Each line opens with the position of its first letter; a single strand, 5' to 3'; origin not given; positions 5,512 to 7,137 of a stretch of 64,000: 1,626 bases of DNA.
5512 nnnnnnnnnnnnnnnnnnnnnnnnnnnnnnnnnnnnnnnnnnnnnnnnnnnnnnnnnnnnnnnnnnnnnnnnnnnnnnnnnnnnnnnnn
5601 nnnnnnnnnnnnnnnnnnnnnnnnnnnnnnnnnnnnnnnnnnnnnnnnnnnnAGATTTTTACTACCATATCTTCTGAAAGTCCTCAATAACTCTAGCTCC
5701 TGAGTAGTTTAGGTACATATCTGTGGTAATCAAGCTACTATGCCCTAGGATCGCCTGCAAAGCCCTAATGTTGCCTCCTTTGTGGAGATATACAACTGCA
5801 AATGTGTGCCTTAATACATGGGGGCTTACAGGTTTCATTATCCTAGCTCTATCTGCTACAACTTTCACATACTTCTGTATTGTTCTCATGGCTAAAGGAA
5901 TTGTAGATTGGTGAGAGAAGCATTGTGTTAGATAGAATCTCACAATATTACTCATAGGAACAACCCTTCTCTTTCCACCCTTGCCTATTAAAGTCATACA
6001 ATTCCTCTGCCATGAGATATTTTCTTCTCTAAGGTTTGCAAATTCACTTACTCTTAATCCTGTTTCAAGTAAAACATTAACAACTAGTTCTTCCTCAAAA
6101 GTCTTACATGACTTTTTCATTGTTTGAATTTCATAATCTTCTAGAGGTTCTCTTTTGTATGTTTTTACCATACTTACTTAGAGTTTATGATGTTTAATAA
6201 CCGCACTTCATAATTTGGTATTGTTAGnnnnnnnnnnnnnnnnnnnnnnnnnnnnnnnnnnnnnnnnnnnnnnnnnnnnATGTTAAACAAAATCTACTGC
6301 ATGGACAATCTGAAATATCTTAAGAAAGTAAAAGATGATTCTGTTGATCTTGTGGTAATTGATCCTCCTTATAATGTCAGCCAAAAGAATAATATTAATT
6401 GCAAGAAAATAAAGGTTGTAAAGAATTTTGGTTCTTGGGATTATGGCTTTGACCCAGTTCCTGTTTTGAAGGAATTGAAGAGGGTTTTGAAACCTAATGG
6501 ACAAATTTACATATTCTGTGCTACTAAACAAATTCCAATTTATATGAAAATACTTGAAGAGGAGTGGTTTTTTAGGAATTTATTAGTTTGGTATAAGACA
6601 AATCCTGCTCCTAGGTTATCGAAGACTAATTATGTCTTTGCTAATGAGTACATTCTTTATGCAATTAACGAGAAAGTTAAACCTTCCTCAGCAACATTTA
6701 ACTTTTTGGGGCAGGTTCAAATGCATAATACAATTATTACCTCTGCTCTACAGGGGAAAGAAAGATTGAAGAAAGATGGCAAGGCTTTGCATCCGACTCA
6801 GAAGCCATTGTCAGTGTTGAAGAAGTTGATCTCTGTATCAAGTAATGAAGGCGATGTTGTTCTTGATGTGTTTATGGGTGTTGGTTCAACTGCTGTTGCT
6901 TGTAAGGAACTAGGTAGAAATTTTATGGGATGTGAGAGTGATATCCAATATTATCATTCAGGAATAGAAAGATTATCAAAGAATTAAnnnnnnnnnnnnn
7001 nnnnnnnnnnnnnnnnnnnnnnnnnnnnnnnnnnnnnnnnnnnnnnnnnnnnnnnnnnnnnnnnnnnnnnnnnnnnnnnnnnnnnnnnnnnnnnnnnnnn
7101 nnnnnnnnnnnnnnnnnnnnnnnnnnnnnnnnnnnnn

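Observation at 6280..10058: Uncharacterised three-gene nuclease-like operon (DUF2779, DUF4365, 368-aa unknown) convergent with an N6-type methylase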

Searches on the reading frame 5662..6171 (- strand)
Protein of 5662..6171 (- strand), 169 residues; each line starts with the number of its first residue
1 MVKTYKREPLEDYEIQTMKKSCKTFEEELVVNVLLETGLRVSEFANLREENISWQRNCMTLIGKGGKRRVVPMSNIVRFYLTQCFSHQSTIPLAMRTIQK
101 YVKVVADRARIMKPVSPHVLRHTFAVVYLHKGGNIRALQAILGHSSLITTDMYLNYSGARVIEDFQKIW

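Call 5: search_protein_families(library=pfam, proteins=[window:5662-6171:-], max_evalue=0.01)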
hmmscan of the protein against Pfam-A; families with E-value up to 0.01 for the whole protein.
window:5662-6171:- (169 aa): 1 family
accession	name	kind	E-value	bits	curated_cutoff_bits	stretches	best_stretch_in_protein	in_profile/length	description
PF00589.27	Phage_integrase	-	1.3e-27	97.1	27.1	1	16-155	13-167/172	Phage integrase family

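Call 6: search_protein_families(library=padloc, proteins=[window:5662-6171:-], max_evalue=0.01)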
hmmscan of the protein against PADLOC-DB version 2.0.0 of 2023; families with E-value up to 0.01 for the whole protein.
window:5662-6171:- (169 aa): 0 families

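Call 7: search_protein_families(library=ncbifam, proteins=[window:5662-6171:-], max_evalue=0.01)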
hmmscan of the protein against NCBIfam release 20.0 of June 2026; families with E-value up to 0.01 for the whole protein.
window:5662-6171:- (169 aa): 11 families
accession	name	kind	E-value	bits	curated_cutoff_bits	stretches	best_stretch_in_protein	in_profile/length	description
NF040815.2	recomb_XerA_Arch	equivalog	2.6e-37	128.8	220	1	8-159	95-257/263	site-specific tyrosine recombinase/integron integrase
TIGR02224.1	recomb_XerC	equivalog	4.7e-32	111.6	335.15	1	19-167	122-288/295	tyrosine recombinase XerC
TIGR02225.1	recomb_XerD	equivalog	4.4e-29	101.7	329.6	1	24-163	123-281/290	site-specific tyrosine recombinase XerD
NF001399.0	PRK00283.1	subfamily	2.5e-27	95.9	279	1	25-161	134-288/300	tyrosine recombinase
TIGR02249.1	integrase_gron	subfamily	2e-22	80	265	2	95-154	239-298/315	integron integrase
NF002331.0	PRK01287.1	subfamily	1.2e-18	67.2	371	1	27-156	164-312/365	site-specific tyrosine recombinase XerC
NF003462.0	PRK05084.1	equivalog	3.1e-18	65.7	267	2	86-157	276-345/360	tyrosine recombinase XerS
NF011946.0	PRK15417.1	equivalog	4.1e-14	52.5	435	1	96-155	255-314/337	integron integrase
NF002685.0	PRK02436.1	equivalog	3.3e-07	30.4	178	1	9-153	96-243/245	site-specific tyrosine recombinase XerD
NF007370.0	PRK09870.1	subfamily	2.3e-05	24.1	221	1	88-160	111-183/200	tyrosine-type DNA invertase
NF007371.0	PRK09871.1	subfamily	0.0015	18.1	222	1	101-161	119-179/198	tyrosine-type DNA invertase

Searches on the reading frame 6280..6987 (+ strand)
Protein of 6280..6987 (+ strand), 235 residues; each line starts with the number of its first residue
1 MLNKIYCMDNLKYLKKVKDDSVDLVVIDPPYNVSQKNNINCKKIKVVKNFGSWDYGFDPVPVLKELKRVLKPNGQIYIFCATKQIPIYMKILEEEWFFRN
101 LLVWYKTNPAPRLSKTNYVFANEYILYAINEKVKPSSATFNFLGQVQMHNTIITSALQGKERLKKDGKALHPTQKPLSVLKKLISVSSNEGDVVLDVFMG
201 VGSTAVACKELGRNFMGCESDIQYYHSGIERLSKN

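Call 5: search_protein_families(library=pfam, proteins=[window:6280-6987:+], max_evalue=0.01)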
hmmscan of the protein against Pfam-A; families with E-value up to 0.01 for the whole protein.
window:6280-6987:+ (235 aa): 5 families
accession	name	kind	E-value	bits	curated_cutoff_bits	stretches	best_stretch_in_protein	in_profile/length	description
PF01555.25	N6_N4_Mtase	-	7.7e-43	147.4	26.7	1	22-226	1-217/221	DNA methylase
PF02086.21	MethyltransfD12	-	7.6e-05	23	22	0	4-38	159-193/253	D12 class N6 adenine-specific DNA methyltransferase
PF13847.12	Methyltransf_31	-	0.00051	20.2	27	1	15-78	67-109/145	Methyltransferase domain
PF03602.21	Cons_hypoth95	-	0.00079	19.6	24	0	6-40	96-132/182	Conserved hypothetical protein 95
PF08241.18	Methyltransf_11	-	0.0025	18.9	21.2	0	57-78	74-95/95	Methyltransferase domain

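Call 6: search_protein_families(library=padloc, proteins=[window:6280-6987:+], max_evalue=0.01)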
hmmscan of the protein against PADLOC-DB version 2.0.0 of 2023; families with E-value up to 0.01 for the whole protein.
window:6280-6987:+ (235 aa): 70 families (the best 25 are shown)
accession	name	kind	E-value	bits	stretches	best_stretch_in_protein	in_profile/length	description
PDLC03371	MTase_II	-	3.4e-59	198.5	1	2-234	10-254/260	Type II methyltransferase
PDLC03216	MTase_II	-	1.6e-44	150.4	1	2-234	11-257/364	Type II methyltransferase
PDLC03279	MTase_II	-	5.6e-39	131.9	1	4-232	358-584/587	Type II methyltransferase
PDLC03738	oMTase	-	1.2e-38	130.8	1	2-233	20-266/376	orphan methyltransferase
PDLC03299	MTase_II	-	7.6e-38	128.7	2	3-141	15-144/296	Type II methyltransferase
PDLC03265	MTase_II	-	2.5e-28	97.5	2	8-108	30-126/333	Type II methyltransferase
PDLC03320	MTase_II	-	8.5e-28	95.3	2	167-233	209-275/289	Type II methyltransferase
PDLC03308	MTase_II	-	1.1e-26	91.8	1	15-231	183-393/419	Type II methyltransferase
PDLC03302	MTase_II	-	2.2e-25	87.5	1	3-226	5-254/626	Type II methyltransferase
PDLC03251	MTase_II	-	3.5e-25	86.8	2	167-235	201-269/282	Type II methyltransferase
PDLC03339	MTase_II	-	1.4e-24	84.6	2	169-219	208-258/399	Type II methyltransferase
PDLC03353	MTase_II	-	2.4e-23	81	1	3-232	10-250/260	Type II methyltransferase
PDLC03228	MTase_II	-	4.3e-23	80.3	1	4-233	3-206/227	Type II methyltransferase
PDLC03295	MTase_II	-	8e-23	79.3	2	2-80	3-75/292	Type II methyltransferase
PDLC03300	MTase_II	-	6.1e-22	76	2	133-219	185-263/302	Type II methyltransferase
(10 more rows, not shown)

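Call 7: search_protein_families(library=ncbifam, proteins=[window:6280-6987:+], max_evalue=0.01)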
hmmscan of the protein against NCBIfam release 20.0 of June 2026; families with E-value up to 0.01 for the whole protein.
window:6280-6987:+ (235 aa): 7 families
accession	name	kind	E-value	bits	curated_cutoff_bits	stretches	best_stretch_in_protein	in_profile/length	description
NF050803.1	DnaMtaseCcrMCaul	equivalog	1.8e-38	132.4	830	1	2-234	3-249/350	adenine-specific DNA-methyltransferase CcrM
NF008572.0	PRK11524.1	equivalog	5e-31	107.9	292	2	4-132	16-137/294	adenine-specific DNA-methyltransferase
NF010253.0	PRK13699.1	subfamily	1.3e-19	70.8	244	1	9-233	8-206/226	DNA methyltransferase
TIGR01177.1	TIGR01177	hypoth_equivalog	4.4e-05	22.9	316.55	0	10-81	238-295/330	TIGR01177 family methyltransferase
NF011527.0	PRK14968.1-1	equivalog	0.0028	17.4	242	0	15-81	87-152/192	putative methyltransferase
NF043040.1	corrin_prot_MT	hypoth_equivalog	0.0051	16.3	180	0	181-221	32-72/216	corrinoid protein-associated methyltransferase CpaM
NF047732.1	tRNAMtaseTrm5bMeth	equivalog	0.0091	15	500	0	178-212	186-220/337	tRNA (guanine(37)-N1)-methyltransferase Trm5b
